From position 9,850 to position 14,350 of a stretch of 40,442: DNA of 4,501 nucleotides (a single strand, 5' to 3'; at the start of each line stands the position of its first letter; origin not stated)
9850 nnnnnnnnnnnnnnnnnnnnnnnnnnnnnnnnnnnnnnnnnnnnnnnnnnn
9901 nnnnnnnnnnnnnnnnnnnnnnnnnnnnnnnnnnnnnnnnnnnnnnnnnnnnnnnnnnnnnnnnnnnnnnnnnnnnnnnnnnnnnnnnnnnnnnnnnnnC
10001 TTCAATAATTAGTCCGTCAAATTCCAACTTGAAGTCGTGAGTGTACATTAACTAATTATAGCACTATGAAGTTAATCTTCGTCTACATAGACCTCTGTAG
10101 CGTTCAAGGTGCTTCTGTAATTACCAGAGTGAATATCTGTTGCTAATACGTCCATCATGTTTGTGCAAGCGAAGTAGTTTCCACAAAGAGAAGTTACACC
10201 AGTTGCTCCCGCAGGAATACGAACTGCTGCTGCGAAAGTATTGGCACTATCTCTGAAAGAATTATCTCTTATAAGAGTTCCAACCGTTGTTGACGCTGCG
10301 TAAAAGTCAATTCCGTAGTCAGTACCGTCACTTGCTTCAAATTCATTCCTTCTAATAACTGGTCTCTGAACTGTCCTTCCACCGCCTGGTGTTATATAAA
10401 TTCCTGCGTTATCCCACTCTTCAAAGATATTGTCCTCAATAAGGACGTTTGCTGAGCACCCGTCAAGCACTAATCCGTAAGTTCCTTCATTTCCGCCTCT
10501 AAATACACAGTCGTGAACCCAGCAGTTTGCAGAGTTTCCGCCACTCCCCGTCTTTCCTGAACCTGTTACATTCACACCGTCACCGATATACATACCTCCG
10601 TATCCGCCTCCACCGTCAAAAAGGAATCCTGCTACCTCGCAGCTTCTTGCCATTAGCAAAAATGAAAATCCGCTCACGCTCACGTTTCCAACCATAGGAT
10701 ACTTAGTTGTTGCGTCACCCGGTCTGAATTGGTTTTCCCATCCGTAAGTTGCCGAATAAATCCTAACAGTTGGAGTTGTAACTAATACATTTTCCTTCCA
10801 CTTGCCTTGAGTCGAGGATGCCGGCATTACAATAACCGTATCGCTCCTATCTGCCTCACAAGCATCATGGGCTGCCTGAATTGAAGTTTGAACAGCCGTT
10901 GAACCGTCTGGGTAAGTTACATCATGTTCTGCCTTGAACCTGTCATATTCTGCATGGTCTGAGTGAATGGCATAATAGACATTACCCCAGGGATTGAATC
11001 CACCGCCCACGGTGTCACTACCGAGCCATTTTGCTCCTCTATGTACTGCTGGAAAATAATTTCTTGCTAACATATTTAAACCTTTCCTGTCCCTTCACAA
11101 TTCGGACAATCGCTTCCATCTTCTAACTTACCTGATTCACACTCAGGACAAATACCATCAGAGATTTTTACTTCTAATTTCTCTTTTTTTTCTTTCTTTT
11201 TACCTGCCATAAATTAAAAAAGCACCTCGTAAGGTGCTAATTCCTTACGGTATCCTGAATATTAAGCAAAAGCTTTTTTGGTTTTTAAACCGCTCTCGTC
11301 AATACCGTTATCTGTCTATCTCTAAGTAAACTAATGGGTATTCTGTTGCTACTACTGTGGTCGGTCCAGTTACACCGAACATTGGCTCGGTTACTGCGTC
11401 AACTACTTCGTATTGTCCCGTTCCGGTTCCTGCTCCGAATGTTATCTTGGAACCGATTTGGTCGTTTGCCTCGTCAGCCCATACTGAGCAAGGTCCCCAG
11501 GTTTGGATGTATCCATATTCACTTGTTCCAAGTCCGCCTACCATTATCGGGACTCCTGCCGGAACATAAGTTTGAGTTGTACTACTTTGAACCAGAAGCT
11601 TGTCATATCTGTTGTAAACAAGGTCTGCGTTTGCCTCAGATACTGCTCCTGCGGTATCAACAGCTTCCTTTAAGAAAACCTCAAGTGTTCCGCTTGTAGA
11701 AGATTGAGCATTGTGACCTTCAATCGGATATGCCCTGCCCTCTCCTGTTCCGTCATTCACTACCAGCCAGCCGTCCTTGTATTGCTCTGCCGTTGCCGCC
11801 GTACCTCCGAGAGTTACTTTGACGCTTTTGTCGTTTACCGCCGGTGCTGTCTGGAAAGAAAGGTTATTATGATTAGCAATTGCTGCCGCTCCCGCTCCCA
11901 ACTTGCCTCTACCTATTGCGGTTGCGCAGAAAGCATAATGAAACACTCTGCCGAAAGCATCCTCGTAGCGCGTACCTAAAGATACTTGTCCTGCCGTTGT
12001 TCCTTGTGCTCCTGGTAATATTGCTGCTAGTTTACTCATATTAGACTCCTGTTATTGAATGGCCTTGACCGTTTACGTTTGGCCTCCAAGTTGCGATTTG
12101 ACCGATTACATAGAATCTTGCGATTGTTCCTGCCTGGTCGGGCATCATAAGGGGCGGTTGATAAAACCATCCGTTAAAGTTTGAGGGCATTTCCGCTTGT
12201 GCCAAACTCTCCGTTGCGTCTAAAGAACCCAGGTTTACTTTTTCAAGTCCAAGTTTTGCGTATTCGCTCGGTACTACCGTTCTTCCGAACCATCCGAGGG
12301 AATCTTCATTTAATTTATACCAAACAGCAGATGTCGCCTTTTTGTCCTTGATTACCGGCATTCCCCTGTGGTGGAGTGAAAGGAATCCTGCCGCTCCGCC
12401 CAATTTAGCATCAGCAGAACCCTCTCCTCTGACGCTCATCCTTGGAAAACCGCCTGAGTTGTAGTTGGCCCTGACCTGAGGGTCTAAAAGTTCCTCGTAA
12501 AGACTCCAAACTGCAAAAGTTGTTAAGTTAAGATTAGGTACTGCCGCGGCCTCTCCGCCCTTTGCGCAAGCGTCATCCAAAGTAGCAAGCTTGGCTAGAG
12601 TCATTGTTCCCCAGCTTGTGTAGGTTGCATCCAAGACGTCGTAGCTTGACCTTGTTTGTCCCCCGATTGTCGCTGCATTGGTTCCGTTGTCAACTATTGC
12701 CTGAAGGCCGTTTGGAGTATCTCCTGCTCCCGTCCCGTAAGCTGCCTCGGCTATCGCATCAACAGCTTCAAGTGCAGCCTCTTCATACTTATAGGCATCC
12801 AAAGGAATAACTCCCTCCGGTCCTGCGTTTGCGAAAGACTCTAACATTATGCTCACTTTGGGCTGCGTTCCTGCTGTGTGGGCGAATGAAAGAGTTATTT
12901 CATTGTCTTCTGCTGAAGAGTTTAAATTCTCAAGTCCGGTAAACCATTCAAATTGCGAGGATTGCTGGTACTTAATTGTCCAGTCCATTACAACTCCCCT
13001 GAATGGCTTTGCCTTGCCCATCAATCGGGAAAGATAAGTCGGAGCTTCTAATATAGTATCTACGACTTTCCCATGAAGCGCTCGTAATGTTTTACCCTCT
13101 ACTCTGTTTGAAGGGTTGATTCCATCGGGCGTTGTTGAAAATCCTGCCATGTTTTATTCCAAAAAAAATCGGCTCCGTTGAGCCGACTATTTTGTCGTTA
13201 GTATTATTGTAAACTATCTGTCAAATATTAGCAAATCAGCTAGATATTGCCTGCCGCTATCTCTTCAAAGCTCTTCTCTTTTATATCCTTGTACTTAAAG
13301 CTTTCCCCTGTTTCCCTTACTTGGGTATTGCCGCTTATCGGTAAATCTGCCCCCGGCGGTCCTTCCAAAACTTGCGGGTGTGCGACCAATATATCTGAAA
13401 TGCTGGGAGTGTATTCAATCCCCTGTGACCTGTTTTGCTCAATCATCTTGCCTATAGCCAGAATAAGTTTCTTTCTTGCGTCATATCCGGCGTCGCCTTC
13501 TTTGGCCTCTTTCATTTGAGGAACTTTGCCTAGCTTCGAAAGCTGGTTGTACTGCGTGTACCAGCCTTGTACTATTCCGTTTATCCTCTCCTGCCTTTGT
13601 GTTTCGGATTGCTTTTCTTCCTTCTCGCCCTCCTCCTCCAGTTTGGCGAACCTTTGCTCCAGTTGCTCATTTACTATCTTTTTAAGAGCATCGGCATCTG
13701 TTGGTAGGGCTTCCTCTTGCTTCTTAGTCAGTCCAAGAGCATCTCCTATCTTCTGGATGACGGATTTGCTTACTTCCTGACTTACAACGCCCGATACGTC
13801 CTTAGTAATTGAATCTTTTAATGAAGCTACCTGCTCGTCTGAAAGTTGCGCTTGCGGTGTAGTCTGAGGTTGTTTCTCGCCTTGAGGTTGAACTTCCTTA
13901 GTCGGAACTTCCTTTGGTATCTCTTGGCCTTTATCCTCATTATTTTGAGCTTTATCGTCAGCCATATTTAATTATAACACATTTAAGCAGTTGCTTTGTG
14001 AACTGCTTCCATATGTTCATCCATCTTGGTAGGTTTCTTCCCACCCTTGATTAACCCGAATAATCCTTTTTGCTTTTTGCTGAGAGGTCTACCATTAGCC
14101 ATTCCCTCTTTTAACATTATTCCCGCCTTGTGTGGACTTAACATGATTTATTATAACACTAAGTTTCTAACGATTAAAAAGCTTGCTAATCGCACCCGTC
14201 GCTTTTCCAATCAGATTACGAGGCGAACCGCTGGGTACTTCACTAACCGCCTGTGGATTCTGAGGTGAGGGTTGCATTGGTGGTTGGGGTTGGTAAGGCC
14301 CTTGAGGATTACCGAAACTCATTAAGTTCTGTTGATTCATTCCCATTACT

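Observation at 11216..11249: Mutually exclusive 7-bp hairpins (antiterminator versus terminator) just after the head genes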

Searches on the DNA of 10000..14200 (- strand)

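Call 5: search_dna_similar(query=window:10000-14200:-, collection=phages, mode=distant, max_rows=30)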
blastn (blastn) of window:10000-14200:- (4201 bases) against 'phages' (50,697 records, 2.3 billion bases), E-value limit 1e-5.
No match.

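Call 20: search_rna_families(source=window, start=11150, end=11350, threshold=evalue, max_evalue=10, show_alignments=3)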
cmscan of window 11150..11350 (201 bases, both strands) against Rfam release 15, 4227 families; matches with E-value up to 10: 11.
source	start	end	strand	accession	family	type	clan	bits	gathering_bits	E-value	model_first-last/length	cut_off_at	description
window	11182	11244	-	RF02526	SSRC34_1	Gene; sRNA;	-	20.8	64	0.74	1-128/128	no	Streptococcus sRNA SSRC34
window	11178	11250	+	RF02059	STnc50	Gene; sRNA;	-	20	55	0.34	1-84/84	no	Salmonella enterica sRNA STnc40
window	11211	11288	-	RF02077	STnc220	Gene; sRNA;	-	16.4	60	2.4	1-79/79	no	Salmonella enterica sRNA STnc220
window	11156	11248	-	RF00516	ylbH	Cis-reg; leader;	-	15.8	50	0.24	1-122/122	no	ylbH leader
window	11213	11287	-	RF01859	Phe_leader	Cis-reg; leader;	-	15.7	55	2.7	1-125/125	no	Phenylalanine leader peptide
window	11215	11291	-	RF02537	TarA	Gene; sRNA;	-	14.4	80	4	1-99/99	no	Vibrio ToxT activated RNA TarA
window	11234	11267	-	RF01343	CRISPR-DR33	Gene; CRISPR;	-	13.3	39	4.8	1-37/37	no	CRISPR RNA direct repeat element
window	11183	11291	-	RF01794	sok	Gene; antitoxin;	-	13.2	59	0.63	1-157/157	no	sok antitoxin (CssrC)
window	11198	11295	-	RF00402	SNORA25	Gene; snRNA; snoRNA; HACA-box;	-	12.6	85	9.8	1-128/128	no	Small nucleolar RNA SNORA25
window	11210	11297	-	RF02538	TarB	Gene; sRNA;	-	12.1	80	6.8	1-79/79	no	Vibrio ToxT activated RNA TarB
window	11205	11300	-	RF02397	sau-5971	Gene; sRNA;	-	12.1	90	9.1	1-96/96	no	Staphylococcus sRNA sau-5971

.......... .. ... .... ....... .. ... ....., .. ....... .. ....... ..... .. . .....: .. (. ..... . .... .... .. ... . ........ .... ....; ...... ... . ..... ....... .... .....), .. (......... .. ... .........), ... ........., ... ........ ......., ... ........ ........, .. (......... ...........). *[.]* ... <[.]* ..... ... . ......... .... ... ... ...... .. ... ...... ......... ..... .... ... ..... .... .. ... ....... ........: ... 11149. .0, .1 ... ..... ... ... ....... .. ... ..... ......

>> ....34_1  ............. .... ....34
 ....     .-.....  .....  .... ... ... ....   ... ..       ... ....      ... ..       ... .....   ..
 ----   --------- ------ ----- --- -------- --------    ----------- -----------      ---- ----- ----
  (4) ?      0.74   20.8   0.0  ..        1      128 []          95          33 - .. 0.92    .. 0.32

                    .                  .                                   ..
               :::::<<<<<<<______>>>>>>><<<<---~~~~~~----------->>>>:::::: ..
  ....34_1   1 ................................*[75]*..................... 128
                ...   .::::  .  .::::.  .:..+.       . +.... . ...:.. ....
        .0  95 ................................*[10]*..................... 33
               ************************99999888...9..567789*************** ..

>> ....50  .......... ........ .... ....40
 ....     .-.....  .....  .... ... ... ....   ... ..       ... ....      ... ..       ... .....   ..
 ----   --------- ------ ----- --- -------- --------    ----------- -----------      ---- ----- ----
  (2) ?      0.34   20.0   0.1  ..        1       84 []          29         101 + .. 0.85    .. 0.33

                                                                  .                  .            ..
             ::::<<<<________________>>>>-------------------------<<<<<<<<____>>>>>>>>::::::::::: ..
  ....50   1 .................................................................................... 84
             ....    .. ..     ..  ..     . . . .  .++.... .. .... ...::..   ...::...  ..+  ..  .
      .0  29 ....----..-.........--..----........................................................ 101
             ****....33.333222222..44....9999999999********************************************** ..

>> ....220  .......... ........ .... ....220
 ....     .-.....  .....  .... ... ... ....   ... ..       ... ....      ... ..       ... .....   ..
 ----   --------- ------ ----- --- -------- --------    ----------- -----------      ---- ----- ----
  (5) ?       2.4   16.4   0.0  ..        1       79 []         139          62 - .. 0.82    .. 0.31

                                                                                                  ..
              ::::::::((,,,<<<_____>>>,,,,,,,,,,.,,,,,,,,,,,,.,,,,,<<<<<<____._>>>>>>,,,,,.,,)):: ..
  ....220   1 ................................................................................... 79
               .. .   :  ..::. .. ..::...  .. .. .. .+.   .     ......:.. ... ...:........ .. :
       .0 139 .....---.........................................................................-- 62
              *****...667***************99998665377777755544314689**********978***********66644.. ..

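Call 35: search_rna_families(sources=[L126, L155, L166, L167, L174, L175, L177, L179, L165, L013, L010, L151, L012, L015, L023], threshold=evalue, max_evalue=1)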
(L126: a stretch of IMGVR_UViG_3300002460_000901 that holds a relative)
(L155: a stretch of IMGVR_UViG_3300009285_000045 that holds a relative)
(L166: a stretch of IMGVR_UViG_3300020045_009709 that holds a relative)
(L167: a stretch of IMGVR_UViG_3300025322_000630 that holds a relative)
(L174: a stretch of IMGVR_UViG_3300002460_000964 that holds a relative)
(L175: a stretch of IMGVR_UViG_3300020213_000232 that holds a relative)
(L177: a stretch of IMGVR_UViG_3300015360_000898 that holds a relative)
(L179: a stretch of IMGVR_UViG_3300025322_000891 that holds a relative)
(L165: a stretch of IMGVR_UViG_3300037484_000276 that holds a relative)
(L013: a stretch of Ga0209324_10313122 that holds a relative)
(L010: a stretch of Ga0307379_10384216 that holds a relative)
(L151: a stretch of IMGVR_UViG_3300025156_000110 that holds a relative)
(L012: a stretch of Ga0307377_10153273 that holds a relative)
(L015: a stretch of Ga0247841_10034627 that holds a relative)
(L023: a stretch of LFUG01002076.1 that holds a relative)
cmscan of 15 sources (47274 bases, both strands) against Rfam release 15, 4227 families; matches with E-value up to 1: 1.
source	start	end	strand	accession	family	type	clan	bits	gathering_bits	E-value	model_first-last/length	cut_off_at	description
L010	1240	1312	+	RF02934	caiA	Gene; sRNA;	-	29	55.5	0.73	1-78/78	no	caiA RNA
